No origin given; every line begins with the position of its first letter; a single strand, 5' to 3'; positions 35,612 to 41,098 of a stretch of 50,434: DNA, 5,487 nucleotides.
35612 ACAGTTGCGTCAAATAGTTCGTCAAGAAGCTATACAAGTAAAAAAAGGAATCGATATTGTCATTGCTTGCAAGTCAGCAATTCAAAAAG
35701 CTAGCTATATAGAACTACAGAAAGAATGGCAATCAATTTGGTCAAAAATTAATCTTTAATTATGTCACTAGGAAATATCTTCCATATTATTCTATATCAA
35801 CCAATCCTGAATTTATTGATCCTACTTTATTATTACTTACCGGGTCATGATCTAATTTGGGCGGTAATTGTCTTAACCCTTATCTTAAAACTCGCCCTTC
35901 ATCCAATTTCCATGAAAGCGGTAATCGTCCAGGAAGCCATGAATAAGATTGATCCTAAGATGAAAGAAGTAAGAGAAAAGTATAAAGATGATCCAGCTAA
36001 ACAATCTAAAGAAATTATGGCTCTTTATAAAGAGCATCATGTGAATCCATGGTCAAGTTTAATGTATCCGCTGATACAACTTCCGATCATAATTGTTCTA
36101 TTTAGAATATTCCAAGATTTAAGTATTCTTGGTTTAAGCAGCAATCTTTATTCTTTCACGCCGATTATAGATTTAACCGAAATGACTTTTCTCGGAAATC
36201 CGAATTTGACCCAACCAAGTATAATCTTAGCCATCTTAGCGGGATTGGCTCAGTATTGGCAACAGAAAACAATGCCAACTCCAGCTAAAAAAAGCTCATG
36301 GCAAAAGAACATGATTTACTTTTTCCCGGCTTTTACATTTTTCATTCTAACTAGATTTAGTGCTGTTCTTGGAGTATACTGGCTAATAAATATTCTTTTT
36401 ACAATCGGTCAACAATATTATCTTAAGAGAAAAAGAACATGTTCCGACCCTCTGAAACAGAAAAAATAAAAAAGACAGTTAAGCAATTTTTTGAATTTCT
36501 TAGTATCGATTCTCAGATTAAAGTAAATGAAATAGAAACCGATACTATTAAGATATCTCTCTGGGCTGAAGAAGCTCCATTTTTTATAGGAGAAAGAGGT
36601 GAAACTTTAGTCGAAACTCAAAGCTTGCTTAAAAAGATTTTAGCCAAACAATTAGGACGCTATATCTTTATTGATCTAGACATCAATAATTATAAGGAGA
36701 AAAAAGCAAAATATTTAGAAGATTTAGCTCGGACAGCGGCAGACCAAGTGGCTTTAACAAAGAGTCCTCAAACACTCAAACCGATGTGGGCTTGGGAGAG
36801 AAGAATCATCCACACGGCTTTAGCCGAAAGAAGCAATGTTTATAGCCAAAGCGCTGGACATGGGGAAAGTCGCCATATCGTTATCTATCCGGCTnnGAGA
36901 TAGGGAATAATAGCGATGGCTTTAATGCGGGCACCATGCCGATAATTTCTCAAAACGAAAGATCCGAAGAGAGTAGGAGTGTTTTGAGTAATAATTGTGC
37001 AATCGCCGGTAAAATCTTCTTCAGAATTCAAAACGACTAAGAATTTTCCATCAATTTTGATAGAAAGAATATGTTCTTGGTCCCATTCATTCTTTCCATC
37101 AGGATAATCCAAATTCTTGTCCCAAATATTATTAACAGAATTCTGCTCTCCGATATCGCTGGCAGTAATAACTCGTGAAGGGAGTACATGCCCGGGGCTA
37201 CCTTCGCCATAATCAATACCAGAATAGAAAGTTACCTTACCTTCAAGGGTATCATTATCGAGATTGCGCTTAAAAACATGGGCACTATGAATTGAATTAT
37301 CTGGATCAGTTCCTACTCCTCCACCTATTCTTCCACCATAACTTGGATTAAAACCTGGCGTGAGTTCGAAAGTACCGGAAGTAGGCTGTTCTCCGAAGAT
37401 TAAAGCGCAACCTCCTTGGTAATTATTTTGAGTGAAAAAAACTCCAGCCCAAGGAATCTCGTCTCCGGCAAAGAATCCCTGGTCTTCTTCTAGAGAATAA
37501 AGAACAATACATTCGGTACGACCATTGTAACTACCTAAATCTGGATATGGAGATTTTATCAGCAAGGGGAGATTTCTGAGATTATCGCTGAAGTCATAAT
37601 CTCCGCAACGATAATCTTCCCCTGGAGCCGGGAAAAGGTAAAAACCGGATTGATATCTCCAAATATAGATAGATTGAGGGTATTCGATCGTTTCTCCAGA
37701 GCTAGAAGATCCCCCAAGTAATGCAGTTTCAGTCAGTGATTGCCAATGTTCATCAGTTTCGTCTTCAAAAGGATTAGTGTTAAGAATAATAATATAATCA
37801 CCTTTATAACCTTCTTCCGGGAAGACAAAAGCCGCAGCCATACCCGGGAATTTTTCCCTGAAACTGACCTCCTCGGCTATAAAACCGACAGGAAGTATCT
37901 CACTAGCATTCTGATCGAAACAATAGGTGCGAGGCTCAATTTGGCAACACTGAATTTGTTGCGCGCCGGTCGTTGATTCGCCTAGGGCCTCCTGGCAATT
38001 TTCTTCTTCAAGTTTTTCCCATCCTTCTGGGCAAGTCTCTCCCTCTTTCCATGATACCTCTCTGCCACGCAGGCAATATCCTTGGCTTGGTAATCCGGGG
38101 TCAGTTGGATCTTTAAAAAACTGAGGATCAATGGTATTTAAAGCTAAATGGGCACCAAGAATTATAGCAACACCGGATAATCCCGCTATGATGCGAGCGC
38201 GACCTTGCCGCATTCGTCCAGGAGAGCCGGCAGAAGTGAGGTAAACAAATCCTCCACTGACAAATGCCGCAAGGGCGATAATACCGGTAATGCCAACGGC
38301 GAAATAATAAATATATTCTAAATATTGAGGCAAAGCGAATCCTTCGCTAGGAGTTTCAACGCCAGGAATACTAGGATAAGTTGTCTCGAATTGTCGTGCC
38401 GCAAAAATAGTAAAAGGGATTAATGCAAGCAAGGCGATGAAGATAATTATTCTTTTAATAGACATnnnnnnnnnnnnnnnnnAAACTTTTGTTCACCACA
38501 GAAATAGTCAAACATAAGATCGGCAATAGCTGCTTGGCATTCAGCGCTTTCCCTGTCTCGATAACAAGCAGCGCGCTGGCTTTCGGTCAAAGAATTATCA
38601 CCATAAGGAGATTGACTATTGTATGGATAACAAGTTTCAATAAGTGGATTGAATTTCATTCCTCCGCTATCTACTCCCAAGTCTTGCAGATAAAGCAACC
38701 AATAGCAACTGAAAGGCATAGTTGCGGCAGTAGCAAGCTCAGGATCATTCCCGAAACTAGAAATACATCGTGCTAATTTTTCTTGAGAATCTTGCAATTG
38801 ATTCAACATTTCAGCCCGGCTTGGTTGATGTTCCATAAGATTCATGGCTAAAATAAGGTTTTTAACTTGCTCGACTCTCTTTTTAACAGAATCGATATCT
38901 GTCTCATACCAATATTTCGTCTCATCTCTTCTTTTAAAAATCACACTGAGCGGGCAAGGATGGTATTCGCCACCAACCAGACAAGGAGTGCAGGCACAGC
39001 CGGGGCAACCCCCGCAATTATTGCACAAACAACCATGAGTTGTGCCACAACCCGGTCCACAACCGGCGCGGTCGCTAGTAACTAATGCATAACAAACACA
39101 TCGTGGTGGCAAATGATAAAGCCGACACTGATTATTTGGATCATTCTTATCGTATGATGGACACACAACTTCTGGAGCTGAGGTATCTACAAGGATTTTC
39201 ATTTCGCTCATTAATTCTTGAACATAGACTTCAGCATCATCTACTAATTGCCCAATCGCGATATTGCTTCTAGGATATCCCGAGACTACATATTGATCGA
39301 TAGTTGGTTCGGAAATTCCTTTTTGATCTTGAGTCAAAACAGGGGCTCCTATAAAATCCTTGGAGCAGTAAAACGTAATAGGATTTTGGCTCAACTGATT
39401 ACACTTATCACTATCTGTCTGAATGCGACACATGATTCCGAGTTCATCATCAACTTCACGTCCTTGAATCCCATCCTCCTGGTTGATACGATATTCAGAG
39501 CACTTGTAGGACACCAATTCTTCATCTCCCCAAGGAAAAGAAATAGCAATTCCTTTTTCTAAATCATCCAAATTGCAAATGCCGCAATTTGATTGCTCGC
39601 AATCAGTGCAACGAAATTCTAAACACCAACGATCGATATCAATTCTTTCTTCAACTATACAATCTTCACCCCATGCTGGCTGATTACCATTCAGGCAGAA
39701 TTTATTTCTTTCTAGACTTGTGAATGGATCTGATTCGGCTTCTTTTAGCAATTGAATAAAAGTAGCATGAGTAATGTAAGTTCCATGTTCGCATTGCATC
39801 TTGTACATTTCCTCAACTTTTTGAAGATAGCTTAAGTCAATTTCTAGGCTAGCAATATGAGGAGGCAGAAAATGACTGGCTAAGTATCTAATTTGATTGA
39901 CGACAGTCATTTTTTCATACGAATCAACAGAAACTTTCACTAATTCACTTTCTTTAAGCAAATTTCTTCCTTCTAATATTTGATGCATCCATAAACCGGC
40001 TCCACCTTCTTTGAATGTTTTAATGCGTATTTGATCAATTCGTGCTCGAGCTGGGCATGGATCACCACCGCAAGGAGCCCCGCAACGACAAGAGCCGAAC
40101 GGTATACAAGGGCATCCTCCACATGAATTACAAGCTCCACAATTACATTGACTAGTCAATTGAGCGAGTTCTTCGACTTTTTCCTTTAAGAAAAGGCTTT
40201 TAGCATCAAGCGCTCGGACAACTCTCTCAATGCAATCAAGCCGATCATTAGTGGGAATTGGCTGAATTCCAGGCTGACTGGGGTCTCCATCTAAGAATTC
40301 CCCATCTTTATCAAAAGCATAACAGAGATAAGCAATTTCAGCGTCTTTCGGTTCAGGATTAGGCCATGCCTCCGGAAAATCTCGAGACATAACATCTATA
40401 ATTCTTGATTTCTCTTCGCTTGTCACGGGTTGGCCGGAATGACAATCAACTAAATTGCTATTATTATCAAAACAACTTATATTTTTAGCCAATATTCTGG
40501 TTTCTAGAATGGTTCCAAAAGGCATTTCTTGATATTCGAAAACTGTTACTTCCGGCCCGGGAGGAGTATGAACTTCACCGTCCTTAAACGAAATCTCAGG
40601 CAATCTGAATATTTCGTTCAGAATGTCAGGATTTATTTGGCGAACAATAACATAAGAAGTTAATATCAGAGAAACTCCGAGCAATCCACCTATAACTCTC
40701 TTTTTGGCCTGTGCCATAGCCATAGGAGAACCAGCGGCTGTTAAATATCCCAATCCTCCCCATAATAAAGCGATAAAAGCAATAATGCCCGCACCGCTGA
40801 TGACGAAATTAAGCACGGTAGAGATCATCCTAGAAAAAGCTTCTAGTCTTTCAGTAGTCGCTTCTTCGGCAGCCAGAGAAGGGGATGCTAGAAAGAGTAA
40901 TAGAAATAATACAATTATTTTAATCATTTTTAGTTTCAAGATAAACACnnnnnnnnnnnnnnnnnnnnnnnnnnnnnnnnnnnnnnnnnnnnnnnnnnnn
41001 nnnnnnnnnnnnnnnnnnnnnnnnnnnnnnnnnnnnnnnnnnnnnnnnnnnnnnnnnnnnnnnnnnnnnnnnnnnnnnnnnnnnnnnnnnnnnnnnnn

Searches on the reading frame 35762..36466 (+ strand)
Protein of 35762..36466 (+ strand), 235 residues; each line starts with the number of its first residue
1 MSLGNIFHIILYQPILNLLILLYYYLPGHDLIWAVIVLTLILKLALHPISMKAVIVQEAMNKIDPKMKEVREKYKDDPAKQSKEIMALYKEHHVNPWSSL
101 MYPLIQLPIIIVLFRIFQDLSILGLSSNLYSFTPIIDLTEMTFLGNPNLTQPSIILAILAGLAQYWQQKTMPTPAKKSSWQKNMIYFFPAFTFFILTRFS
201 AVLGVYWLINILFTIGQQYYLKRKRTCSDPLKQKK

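Call 77: search_protein_families(library=pfam, proteins=[window:35762-36466:+], max_evalue=0.0001)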
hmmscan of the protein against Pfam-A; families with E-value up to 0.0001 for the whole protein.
window:35762-36466:+ (235 aa): 1 family
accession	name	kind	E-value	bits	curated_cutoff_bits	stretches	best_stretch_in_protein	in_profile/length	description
PF02096.25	60KD_IMP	-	2e-43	148.6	35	1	32-223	2-163/163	60Kd inner membrane protein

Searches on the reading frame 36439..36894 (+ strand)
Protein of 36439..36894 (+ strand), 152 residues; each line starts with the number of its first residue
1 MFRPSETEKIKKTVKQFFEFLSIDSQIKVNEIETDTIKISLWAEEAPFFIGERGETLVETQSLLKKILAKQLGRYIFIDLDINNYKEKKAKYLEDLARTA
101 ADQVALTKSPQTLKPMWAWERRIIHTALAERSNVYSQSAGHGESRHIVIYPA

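Call 77: search_protein_families(library=pfam, proteins=[window:36439-36894:+], max_evalue=0.0001)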
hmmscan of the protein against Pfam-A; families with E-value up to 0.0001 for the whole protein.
window:36439-36894:+ (152 aa): 1 family
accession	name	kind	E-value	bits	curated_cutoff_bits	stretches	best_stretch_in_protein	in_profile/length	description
PF01424.28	R3H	-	7.8e-15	55.1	26.8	1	93-151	3-60/60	R3H domain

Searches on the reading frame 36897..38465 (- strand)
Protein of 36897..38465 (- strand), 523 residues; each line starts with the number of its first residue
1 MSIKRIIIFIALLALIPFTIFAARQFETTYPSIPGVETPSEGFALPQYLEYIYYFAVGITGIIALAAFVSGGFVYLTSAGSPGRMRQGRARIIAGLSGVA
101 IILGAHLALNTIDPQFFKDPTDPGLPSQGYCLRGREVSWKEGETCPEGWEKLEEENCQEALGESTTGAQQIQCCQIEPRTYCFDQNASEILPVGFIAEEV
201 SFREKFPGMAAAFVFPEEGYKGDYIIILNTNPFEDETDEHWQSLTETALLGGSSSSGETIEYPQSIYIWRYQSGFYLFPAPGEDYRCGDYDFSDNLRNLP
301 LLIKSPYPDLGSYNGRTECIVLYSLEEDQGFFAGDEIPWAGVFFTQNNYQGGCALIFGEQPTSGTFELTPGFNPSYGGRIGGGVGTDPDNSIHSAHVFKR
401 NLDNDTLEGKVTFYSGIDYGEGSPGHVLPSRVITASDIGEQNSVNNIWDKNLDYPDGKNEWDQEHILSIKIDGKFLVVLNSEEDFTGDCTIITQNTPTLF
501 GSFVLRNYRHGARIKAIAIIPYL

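Call 77: search_protein_families(library=pfam, proteins=[window:36897-38465:-], max_evalue=0.0001)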
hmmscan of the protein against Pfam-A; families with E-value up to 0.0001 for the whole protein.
window:36897-38465:- (523 aa): 1 family
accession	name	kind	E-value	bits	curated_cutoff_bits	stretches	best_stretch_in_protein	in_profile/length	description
PF18895.5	T4SS_pilin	-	2.5e-05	24.7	26.6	1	51-105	11-64/71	Type IV secretion system pilin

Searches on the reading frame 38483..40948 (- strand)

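Call 77: search_protein_families(library=pfam, proteins=[window:38483-40948:-], max_evalue=0.0001)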
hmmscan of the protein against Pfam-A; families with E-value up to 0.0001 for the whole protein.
window:38483-40948:- (822 aa): 1 family
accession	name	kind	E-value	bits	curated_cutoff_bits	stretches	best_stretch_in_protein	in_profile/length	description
PF18895.5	T4SS_pilin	-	3.2e-05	24.4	26.6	1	40-103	7-69/71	Type IV secretion system pilin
